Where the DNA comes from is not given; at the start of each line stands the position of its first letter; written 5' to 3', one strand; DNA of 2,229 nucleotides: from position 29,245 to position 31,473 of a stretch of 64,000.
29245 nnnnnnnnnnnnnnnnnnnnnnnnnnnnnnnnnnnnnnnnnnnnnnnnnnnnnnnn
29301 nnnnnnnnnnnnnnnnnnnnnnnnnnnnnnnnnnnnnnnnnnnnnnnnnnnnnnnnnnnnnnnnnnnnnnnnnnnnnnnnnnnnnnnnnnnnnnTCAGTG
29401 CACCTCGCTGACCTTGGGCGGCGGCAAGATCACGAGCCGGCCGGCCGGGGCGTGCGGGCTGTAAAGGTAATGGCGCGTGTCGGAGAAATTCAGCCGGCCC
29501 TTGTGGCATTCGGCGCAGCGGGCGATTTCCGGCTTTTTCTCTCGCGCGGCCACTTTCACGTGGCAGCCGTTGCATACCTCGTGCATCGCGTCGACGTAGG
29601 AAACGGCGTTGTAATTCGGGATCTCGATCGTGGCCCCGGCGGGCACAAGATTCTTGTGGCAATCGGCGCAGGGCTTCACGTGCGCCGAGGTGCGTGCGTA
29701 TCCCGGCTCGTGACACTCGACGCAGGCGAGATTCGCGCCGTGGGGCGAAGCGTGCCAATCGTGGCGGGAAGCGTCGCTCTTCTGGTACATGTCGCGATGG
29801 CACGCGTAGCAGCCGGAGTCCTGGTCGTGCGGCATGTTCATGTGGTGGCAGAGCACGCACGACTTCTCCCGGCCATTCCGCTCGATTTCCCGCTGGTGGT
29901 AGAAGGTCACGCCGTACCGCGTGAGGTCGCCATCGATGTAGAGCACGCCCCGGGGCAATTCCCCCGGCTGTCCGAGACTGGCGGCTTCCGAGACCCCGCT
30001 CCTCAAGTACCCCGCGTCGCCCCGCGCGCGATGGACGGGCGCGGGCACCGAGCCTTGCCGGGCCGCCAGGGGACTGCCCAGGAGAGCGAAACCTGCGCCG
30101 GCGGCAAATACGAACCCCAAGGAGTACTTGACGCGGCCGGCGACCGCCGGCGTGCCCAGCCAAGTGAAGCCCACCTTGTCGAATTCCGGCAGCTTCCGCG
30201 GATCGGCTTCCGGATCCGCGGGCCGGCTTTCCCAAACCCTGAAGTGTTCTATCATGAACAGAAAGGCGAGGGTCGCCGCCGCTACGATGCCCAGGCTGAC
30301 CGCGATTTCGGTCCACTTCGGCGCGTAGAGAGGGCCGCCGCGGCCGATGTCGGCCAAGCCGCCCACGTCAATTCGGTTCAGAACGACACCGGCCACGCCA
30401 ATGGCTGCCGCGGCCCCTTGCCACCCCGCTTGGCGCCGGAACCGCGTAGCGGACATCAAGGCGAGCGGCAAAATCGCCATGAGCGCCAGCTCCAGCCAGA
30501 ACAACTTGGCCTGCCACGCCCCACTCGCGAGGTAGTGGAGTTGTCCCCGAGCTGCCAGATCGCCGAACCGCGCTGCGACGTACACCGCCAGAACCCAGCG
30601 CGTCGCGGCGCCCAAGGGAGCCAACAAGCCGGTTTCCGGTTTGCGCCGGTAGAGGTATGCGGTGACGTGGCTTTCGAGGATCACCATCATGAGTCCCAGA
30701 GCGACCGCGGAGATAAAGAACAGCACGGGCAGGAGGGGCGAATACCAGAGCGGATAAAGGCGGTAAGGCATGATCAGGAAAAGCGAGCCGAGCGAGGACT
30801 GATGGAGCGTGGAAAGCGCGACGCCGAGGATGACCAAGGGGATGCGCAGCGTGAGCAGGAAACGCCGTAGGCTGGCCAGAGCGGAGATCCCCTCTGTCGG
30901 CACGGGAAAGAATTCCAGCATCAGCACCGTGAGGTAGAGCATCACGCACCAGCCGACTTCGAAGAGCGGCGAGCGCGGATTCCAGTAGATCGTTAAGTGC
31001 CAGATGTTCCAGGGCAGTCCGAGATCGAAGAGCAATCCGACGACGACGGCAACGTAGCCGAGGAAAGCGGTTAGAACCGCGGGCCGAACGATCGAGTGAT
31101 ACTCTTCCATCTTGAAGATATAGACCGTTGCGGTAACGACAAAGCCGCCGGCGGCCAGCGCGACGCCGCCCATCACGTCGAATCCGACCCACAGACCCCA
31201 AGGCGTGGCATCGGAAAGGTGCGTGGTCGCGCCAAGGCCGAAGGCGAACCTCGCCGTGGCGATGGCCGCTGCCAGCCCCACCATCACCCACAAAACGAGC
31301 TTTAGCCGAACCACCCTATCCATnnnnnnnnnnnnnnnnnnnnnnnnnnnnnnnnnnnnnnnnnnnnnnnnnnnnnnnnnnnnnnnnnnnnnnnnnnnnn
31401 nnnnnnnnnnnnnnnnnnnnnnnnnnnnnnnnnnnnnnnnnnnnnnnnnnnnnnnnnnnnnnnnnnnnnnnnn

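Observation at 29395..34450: Hmc-like K-M-O-P respiratory module whose NrfD subunit is fused to a hexahaem cytochrome c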

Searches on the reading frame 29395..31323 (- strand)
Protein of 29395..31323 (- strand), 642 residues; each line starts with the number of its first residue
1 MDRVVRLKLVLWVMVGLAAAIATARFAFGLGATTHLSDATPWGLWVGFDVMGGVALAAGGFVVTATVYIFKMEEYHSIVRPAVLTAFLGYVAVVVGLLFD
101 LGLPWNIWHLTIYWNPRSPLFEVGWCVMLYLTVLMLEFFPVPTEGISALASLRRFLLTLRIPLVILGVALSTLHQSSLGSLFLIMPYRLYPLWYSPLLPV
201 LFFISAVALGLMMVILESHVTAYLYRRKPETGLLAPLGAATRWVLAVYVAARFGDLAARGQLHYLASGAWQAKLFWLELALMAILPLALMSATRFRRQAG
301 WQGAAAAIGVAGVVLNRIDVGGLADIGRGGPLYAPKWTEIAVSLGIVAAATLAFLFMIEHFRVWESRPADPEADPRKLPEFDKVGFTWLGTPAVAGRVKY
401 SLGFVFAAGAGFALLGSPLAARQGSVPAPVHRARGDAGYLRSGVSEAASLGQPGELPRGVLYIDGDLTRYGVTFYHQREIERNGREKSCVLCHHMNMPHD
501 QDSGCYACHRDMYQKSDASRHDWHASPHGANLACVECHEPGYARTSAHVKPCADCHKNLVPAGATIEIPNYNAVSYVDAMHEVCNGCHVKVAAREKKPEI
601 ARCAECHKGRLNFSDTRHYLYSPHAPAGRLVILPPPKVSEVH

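Call 5: search_protein_families(library=pfam, proteins=[window:29395-31323:-], max_evalue=0.01)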
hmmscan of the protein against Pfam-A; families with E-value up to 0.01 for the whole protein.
window:29395-31323:- (642 aa): 4 families
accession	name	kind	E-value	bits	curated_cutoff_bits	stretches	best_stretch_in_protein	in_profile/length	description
PF03916.19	NrfD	-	7.6e-21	75.5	25.8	1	38-318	7-302/313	Polysulphide reductase, NrfD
PF02085.21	Cytochrom_CIII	-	5e-09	36.9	22.9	2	528-607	28-101/101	Class III cytochrome C family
PF14522.11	Cytochrome_C7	-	9.7e-06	25.8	24.8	1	549-608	13-67/67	Cytochrome c7 and related cytochrome c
PF14537.11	Cytochrom_c3_2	-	9e-05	23.3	25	0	486-557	6-79/79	Cytochrome c3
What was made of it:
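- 30241..31323 (-): P, aa 1-361: a 10-helix NrfD-type quinone-interacting membrane domain. Pfam NrfD 7.6e-21 (call 5).
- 29398..30078 (-): P, aa 416-642: periplasmic region with the c3-like hexahaem cytochrome c domain (CxxCH at aa 489, 505, 534, 552, 584, 603). Pfam Cytochrom_CIII 5e-9 (call 5).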

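Call 6: search_protein_families(library=ncbifam, proteins=[window:29395-31323:-], max_evalue=0.01)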
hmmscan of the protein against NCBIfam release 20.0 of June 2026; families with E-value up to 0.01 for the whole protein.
window:29395-31323:- (642 aa): 6 families
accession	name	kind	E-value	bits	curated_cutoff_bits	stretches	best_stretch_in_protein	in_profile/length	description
NF045714.1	sulf_resp_HmcC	equivalog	6.3e-90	302.2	550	1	10-369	7-373/376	sulfate respiration complex protein HmcC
NF008133.1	PRK10881.1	equivalog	1.1e-81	275.2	450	1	9-363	17-373/377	Ni/Fe-hydrogenase cytochrome b subunit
NF041784.1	mnquin_red_QrcD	equivalog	4.9e-30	105.1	570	1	12-354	26-391/408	menaquinone reductase integral membrane subunit QrcD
NF045798.1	DsrP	equivalog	5e-07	29.5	350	1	9-358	17-337/346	sulfate reduction electron transfer complex DsrMKJOP subunit DsrP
TIGR03148.1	cyt_nit_nrfD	equivalog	1.7e-05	24.3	347.6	1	72-294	39-281/316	cytochrome c nitrite reductase subunit NrfD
NF045713.1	CxxCH_16_HmcA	equivalog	0.00081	18.1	400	0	551-610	200-255/541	sulfate respiration complex hexadecaheme cytochrome HmcA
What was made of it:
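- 30241..31323 (-): NCBIfam gives HmcC 302 bits, HybB 275, QrcD 105 and DsrP 29.5 (call 6).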

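Call 7: find_homologous_proteins(query=window:29395-31323:-, max_evalue=0.00001)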
Query window:29395-31323:- (642 aa): 7982 proteins with E <= 0.00001 among 8000 candidates; the best 120 are listed.
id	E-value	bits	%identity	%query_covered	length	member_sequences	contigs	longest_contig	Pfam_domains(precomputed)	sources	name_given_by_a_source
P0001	0.0e+0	1483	100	100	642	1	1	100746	PF03916.20,PF02085.22,PF14522.12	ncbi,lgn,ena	-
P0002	0.0e+0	1226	81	100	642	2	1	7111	PF03916.20,PF02085.22,PF14522.12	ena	-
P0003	0.0e+0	1164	77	100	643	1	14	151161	PF03916.20,PF02085.22,PF14522.12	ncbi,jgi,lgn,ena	jgi:Ni/Fe-hydrogenase subunit HybB-like protein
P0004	0.0e+0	1142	75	100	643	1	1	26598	PF03916.20,PF02085.22,PF14522.12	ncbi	-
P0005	0.0e+0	1138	75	100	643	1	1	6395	PF14537.12,PF03916.20,PF02085.22,PF14522.12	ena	-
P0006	0.0e+0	1135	75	100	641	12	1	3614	PF14537.12,PF03916.20,PF02085.22,PF14522.12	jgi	jgi:Ni/Fe-hydrogenase subunit HybB-like protein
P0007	0.0e+0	1131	74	100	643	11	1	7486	PF03916.20,PF02085.22,PF14522.12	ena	-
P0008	0.0e+0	1130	74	100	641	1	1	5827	PF03916.20,PF02085.22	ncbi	-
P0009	0.0e+0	1128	75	99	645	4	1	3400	PF03916.20,PF02085.22,PF14522.12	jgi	jgi:Ni/Fe-hydrogenase subunit HybB-like protein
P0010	0.0e+0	1126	75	99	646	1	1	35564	PF14537.12,PF03916.20,PF02085.22,PF14522.12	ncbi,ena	-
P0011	0.0e+0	1119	74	99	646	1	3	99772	PF03916.20,PF02085.22,PF14522.12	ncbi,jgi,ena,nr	ncbi:MAG TPA: Ni/Fe-hydrogenase cytochrome b subunit [Terriglobia bacterium]|nr:Ni/Fe-hydrogenase cy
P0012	0.0e+0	1119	73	100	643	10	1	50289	PF03916.20,PF02085.22,PF14522.12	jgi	jgi:Ni/Fe-hydrogenase subunit HybB-like protein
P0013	0.0e+0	1116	74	99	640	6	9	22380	PF03916.20,PF02085.22,PF14522.12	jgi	jgi:Ni/Fe-hydrogenase subunit HybB-like protein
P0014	0.0e+0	1116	74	100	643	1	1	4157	PF14537.12,PF03916.20,PF02085.22,PF14522.12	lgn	-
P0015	0.0e+0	1115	74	100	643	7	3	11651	PF03916.20,PF02085.22,PF14522.12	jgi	jgi:Ni/Fe-hydrogenase subunit HybB-like protein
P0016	0.0e+0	1114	74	100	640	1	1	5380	PF14537.12,PF03916.20,PF02085.22,PF14522.12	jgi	jgi:Ni/Fe-hydrogenase subunit HybB-like protein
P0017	0.0e+0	1108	73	100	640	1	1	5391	PF03916.20,PF02085.22,PF14522.12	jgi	jgi:Ni/Fe-hydrogenase subunit HybB-like protein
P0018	0.0e+0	1104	73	100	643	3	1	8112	PF03916.20,PF02085.22,PF14522.12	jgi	jgi:Ni/Fe-hydrogenase subunit HybB-like protein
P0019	0.0e+0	1104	73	100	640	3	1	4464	PF14537.12,PF03916.20,PF02085.22,PF14522.12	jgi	jgi:Ni/Fe-hydrogenase subunit HybB-like protein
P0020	0.0e+0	1102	73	100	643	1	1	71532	PF03916.20,PF02085.22,PF14522.12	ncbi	-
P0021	0.0e+0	1099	73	99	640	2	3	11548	PF03916.20,PF02085.22,PF14522.12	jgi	jgi:Ni/Fe-hydrogenase subunit HybB-like protein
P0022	0.0e+0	1076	71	100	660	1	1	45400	PF03916.20,PF02085.22,PF14522.12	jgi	jgi:Ni/Fe-hydrogenase subunit HybB-like protein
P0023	0.0e+0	1073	72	99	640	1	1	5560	PF14537.12,PF03916.20,PF02085.22,PF14522.12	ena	-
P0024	0.0e+0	1064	71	100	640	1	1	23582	PF03916.20,PF02085.22,PF14522.12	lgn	-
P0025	0.0e+0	1042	72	100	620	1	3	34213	PF03916.20,PF02085.22,PF14522.12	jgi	jgi:Ni/Fe-hydrogenase subunit HybB-like protein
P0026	0.0e+0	1042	70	99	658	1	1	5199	PF14537.12,PF03916.20,PF02085.22,PF14522.12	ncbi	-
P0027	0.0e+0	1039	68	100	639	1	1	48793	PF03916.20,PF02085.22,PF14522.12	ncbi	-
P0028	0.0e+0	1030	72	100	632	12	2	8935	PF14537.12,PF03916.20,PF02085.22,PF14522.12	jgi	jgi:Ni/Fe-hydrogenase subunit HybB-like protein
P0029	0.0e+0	1023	71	100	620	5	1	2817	PF14537.12,PF03916.20,PF02085.22,PF14522.12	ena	-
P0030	0.0e+0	1022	71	100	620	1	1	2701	PF14537.12,PF03916.20,PF02085.22,PF14522.12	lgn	-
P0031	0.0e+0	1022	71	100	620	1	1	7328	PF14537.12,PF03916.20,PF02085.22,PF14522.12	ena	-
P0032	0.0e+0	1020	71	99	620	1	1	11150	PF14537.12,PF03916.20,PF02085.22,PF14522.12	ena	-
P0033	0.0e+0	1020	72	99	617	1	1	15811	PF03916.20,PF02085.22,PF14522.12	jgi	jgi:Ni/Fe-hydrogenase subunit HybB-like protein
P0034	0.0e+0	1012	67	100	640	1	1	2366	PF14537.12,PF03916.20,PF02085.22,PF14522.12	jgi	-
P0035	1.7e-297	1006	70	100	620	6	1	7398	PF03916.20,PF02085.22,PF14522.12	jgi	jgi:Ni/Fe-hydrogenase subunit HybB-like protein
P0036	2.3e-297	1006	70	100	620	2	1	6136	PF03916.20,PF02085.22,PF14522.12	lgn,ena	-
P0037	2.7e-297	1006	71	99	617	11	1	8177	PF03916.20,PF02085.22,PF14522.12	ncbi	-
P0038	4.6e-297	1005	71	99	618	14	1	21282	PF03916.20,PF02085.22,PF14522.12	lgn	-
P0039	6.3e-297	1004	70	100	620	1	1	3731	PF03916.20,PF02085.22,PF14522.12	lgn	-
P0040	9.0e-296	1001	65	99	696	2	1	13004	PF14537.12,PF03916.20,PF02085.22,PF14522.12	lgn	-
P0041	1.7e-293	993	70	99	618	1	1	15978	PF03916.20,PF02085.22,PF14522.12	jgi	jgi:Ni/Fe-hydrogenase subunit HybB-like protein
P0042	1.2e-292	990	69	100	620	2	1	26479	PF14537.12,PF03916.20,PF02085.22,PF14522.12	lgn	-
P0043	3.3e-292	989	69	100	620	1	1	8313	PF03916.20,PF02085.22,PF14522.12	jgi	jgi:Ni/Fe-hydrogenase subunit HybB-like protein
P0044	1.4e-287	973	66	99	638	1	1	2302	PF03916.20,PF02085.22,PF14522.12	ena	-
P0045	2.7e-287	973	69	100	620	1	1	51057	PF03916.20,PF02085.22,PF14522.12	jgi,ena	-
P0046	5.2e-286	968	67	99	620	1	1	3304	PF14537.12,PF03916.20,PF02085.22,PF14522.12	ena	-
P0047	6.5e-286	968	66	100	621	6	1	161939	PF03916.20,PF02085.22,PF14522.12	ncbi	ncbi:MAG: NrfD/PsrC family molybdoenzyme membrane anchor subunit [Acidobacteriaceae bacterium]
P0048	1.4e-285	967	67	100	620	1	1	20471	PF14537.12,PF03916.20,PF02085.22,PF14522.12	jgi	jgi:Ni/Fe-hydrogenase subunit HybB-like protein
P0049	1.3e-273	927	64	99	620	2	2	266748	PF14537.12,PF03916.20,PF02085.22,PF14522.12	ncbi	-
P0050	1.7e-266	904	63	100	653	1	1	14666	PF03916.20,PF02085.22,PF14522.12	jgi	jgi:Ni/Fe-hydrogenase subunit HybB-like protein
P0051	1.2e-263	894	64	99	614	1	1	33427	PF03916.20,PF02085.22,PF14522.12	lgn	-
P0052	3.6e-263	893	64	99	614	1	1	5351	PF03916.20,PF02085.22,PF14522.12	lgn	-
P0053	1.2e-262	891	63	99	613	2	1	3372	PF14537.12,PF03916.20,PF02085.22,PF14522.12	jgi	jgi:Ni/Fe-hydrogenase subunit HybB-like protein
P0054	6.2e-262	889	64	99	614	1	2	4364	PF14537.12,PF03916.20,PF02085.22,PF14522.12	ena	-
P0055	2.8e-261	887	64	99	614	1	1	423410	PF14537.12,PF03916.20,PF02085.22,PF14522.12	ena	-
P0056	3.1e-259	880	64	99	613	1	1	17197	PF14537.12,PF03916.20,PF02085.22,PF14522.12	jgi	jgi:Ni/Fe-hydrogenase subunit HybB-like protein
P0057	1.5e-258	877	63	99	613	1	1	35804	PF14537.12,PF03916.20,PF02085.22,PF14522.12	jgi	jgi:Ni/Fe-hydrogenase subunit HybB-like protein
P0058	3.9e-258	876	63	99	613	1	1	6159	PF14537.12,PF03916.20,PF02085.22,PF14522.12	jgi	jgi:Ni/Fe-hydrogenase subunit HybB-like protein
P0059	2.4e-257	874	63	99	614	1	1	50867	PF03916.20,PF02085.22,PF14522.12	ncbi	-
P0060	2.6e-257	873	62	99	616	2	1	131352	PF14537.12,PF03916.20,PF02085.22,PF14522.12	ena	-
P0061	3.5e-257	873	63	99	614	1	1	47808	PF03916.20,PF02085.22,PF14522.12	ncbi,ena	-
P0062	3.7e-257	873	63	99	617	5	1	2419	PF03916.20,PF02085.22,PF14522.12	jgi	-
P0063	3.8e-257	873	63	99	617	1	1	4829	PF03916.20,PF02085.22,PF14522.12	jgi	jgi:Ni/Fe-hydrogenase subunit HybB-like protein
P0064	4.3e-257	873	63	99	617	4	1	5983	PF14537.12,PF03916.20,PF02085.22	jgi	-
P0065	8.4e-257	872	65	99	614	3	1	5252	PF03916.20,PF02085.22,PF14522.12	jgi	jgi:Ni/Fe-hydrogenase subunit HybB-like protein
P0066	1.4e-256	871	64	99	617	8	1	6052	PF03916.20,PF02085.22,PF14522.12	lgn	-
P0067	1.7e-256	871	62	99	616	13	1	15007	PF14537.12,PF03916.20,PF02085.22,PF14522.12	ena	-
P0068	1.8e-256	871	63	99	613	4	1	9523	PF03916.20,PF02085.22,PF14522.12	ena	-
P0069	2.0e-256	870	63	99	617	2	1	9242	PF14537.12,PF03916.20,PF02085.22,PF14522.12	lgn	-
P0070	3.9e-256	870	63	99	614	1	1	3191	PF14537.12,PF03916.20,PF02085.22,PF14522.12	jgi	jgi:Ni/Fe-hydrogenase subunit HybB-like protein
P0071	5.2e-256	869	63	95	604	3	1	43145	PF14537.12,PF03916.20,PF02085.22,PF14522.12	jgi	jgi:Ni/Fe-hydrogenase subunit HybB-like protein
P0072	2.9e-255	867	62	99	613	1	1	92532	PF14537.12,PF03916.20,PF02085.22,PF14522.12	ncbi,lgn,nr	ncbi:MAG: polysulfide reductase NrfD [Candidatus Sulfopaludibacter sp.]|nr:polysulfide reductase Nrf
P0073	4.2e-255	866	64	99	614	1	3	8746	PF14537.12,PF03916.20,PF02085.22,PF14522.12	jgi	jgi:Ni/Fe-hydrogenase subunit HybB-like protein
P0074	7.0e-255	865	63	98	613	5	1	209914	PF14537.12,PF03916.20,PF02085.22,PF14522.12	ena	-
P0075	1.2e-254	865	62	99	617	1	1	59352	PF03916.20,PF02085.22,PF14522.12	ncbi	-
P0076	1.9e-254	864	62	99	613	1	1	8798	PF03916.20,PF02085.22,PF14522.12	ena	-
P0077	3.0e-254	863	63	96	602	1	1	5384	PF14537.12,PF03916.20,PF02085.22,PF14522.12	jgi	jgi:Ni/Fe-hydrogenase subunit HybB-like protein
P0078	3.0e-254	863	62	99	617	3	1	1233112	PF14537.12,PF03916.20,PF02085.22,PF14522.12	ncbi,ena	-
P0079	5.4e-254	862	64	99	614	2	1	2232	PF03916.20,PF02085.22,PF14522.12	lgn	-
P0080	1.3e-253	861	63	96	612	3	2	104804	PF03916.20,PF02085.22,PF14522.12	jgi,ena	-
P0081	3.7e-253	860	61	99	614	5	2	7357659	PF14537.12,PF03916.20,PF02085.22,PF14522.12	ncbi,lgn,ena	-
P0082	1.4e-252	858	63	99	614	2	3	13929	PF14537.12,PF03916.20,PF02085.22,PF14522.12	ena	-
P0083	3.8e-252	856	62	99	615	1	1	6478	PF03916.20,PF02085.22,PF14522.12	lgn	-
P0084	5.0e-252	856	62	100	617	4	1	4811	PF03916.20,PF02085.22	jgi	jgi:Ni/Fe-hydrogenase subunit HybB-like protein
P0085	6.1e-252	856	62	99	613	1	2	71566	PF14537.12,PF03916.20,PF02085.22,PF14522.12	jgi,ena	jgi:Ni/Fe-hydrogenase subunit HybB-like protein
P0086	6.9e-252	855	62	99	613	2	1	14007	PF14537.12,PF03916.20,PF02085.22,PF14522.12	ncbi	-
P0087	9.2e-252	855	62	99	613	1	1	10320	PF03916.20,PF02085.22,PF14522.12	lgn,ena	-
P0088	1.1e-251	855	62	99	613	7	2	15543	PF14537.12,PF03916.20,PF02085.22,PF14522.12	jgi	jgi:Ni/Fe-hydrogenase subunit HybB-like protein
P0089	2.3e-251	854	62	99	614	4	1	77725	PF03916.20,PF02085.22,PF14522.12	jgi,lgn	jgi:Ni/Fe-hydrogenase subunit HybB-like protein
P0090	2.5e-251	854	63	99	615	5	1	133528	PF03916.20,PF02085.22,PF14522.12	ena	-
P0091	3.8e-251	853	61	99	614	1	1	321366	PF14537.12,PF03916.20,PF02085.22,PF14522.12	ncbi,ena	-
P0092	4.6e-251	853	62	99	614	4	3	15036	PF03916.20,PF02085.22,PF14522.12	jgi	jgi:Ni/Fe-hydrogenase subunit HybB-like protein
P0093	5.7e-251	852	63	99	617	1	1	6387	PF03916.20,PF02085.22,PF14522.12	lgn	-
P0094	5.9e-251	852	60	99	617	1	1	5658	PF03916.20,PF02085.22,PF14522.12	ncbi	-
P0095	7.1e-251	852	61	99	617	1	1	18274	PF14537.12,PF03916.20,PF02085.22,PF14522.12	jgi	jgi:Ni/Fe-hydrogenase subunit HybB-like protein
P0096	9.4e-251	852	62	99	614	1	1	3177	PF03916.20,PF02085.22,PF14522.12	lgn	-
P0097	1.6e-250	851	63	97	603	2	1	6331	PF14537.12,PF03916.20,PF02085.22,PF14522.12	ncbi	ncbi:MAG: Ni/Fe-hydrogenase cytochrome b subunit [Candidatus Binataceae bacterium]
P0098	1.7e-250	851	62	99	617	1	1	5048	PF14537.12,PF03916.20,PF02085.22,PF14522.12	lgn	-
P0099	3.9e-250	850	62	99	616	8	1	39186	PF14537.12,PF03916.20,PF02085.22,PF14522.12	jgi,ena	-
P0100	4.7e-250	849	62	99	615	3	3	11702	PF03916.20,PF02085.22,PF14522.12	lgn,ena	-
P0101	6.5e-250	849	62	99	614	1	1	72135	PF14537.12,PF03916.20,PF02085.22,PF14522.12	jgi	jgi:Ni/Fe-hydrogenase subunit HybB-like protein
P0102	6.5e-250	849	62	99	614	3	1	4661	PF14537.12,PF03916.20,PF02085.22,PF14522.12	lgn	-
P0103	6.6e-250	849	61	99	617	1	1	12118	PF14537.12,PF03916.20,PF02085.22,PF14522.12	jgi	jgi:Ni/Fe-hydrogenase subunit HybB-like protein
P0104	1.3e-249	848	62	99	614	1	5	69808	PF14537.12,PF03916.20,PF02085.22,PF14522.12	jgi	jgi:Ni/Fe-hydrogenase subunit HybB-like protein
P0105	1.6e-249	848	61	99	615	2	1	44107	PF14537.12,PF03916.20,PF02085.22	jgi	jgi:Ni/Fe-hydrogenase subunit HybB-like protein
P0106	1.7e-249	848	61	99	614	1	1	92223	PF03916.20,PF02085.22,PF14522.12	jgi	jgi:Ni/Fe-hydrogenase subunit HybB-like protein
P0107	2.3e-249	847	62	99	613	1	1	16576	PF14537.12,PF03916.20,PF02085.22,PF14522.12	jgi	jgi:Ni/Fe-hydrogenase subunit HybB-like protein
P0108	7.6e-249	845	61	99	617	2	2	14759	PF14537.12,PF03916.20,PF02085.22,PF14522.12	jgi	jgi:Ni/Fe-hydrogenase subunit HybB-like protein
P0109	1.3e-248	845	61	99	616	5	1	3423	PF14537.12,PF03916.20,PF02085.22,PF14522.12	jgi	jgi:Ni/Fe-hydrogenase subunit HybB-like protein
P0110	1.4e-248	845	61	99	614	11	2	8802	PF03916.20,PF02085.22,PF14522.12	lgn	-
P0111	2.7e-248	844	60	99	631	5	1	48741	PF03916.20,PF02085.22,PF14522.12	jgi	-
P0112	3.2e-248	843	60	99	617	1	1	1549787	PF14537.12,PF03916.20,PF02085.22,PF14522.12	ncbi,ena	-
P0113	4.4e-248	843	63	99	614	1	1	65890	PF14537.12,PF03916.20,PF02085.22,PF14522.12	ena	-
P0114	8.2e-248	842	62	99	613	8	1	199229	PF03916.20,PF02085.22,PF14522.12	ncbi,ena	-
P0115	3.0e-247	840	62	97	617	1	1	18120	PF03916.20,PF02085.22,PF14522.12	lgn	-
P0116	3.8e-247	840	61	99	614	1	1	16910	PF14537.12,PF03916.20,PF02085.22,PF14522.12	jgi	jgi:Ni/Fe-hydrogenase subunit HybB-like protein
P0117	8.4e-247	839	62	99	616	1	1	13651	PF03916.20,PF02085.22,PF14522.12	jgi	jgi:Ni/Fe-hydrogenase subunit HybB-like protein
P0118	1.8e-246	838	61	99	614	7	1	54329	PF14537.12,PF03916.20,PF02085.22,PF14522.12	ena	-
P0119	3.3e-246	837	62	99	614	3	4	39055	PF14537.12,PF03916.20,PF02085.22,PF14522.12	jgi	jgi:Ni/Fe-hydrogenase subunit HybB-like protein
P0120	8.1e-246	835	62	96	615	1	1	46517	PF03916.20,PF02085.22,PF14522.12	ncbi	-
